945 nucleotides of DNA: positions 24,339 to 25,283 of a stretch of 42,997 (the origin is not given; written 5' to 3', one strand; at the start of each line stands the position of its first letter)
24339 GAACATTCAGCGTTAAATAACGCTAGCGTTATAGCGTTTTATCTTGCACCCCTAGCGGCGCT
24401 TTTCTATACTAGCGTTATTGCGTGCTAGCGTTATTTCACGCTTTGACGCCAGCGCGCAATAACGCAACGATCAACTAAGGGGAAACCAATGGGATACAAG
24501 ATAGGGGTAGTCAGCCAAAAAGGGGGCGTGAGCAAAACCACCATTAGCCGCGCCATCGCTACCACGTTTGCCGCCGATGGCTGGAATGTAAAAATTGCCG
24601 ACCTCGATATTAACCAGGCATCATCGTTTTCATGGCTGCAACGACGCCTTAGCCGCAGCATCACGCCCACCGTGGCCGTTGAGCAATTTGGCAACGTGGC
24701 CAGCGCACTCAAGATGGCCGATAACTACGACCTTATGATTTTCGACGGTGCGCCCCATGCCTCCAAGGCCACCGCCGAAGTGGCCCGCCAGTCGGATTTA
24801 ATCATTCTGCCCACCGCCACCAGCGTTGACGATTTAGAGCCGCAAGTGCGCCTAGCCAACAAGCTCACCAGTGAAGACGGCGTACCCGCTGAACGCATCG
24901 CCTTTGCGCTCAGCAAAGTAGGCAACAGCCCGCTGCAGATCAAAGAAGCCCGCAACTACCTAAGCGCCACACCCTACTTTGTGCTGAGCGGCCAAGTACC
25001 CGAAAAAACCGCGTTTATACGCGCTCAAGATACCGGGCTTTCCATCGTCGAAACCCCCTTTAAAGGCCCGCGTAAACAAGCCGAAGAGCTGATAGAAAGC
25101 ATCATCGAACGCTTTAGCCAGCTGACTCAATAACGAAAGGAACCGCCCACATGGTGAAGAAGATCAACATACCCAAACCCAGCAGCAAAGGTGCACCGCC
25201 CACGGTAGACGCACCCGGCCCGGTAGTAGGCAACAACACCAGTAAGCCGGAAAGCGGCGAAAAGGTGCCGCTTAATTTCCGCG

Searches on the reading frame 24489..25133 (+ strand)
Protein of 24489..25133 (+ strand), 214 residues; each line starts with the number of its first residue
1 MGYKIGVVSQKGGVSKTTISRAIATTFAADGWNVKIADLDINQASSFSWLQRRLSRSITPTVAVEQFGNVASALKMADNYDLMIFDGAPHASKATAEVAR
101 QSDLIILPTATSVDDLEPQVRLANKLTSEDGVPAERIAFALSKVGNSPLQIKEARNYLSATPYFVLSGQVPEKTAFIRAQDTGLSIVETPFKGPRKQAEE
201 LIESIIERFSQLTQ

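Call 12: search_protein_families(library=pfam, proteins=[window:24489-25133:+], max_evalue=0.01)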
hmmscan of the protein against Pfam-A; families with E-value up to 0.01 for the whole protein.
window:24489-25133:+ (214 aa): 6 families
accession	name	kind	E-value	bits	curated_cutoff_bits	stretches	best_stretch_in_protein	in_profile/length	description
PF01656.29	CbiA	-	9e-12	45.5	25.4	1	5-185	1-124/125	CobQ/CobB/MinD/ParA nucleotide binding domain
PF13614.12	AAA_31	-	1.4e-10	41.8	27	1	5-49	4-48/177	AAA domain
PF10609.15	ParA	-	1.9e-07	31.2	27.1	1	4-45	5-46/246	NUBPL iron-transfer P-loop NTPase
PF09140.17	MipZ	-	5.3e-07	29.6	20.7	1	5-115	3-113/262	ATPase MipZ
PF02374.21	ArsA_ATPase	-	0.00034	20.3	24.3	0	7-36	5-34/305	Anion-transporting ATPase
PF07015.17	VirC1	-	0.005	16.6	24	1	5-116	4-120/231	VirC1 protein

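Call 16: search_protein_families(library=phrogs, proteins=[window:24489-25133:+], max_evalue=0.001)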
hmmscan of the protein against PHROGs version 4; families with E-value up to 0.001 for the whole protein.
window:24489-25133:+ (214 aa): 1 family
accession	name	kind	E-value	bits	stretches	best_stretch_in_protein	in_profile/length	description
phrog_164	-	DNA, RNA and nucleotide metabolism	4.4e-36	126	1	1-211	223-475/500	ParA-like partition protein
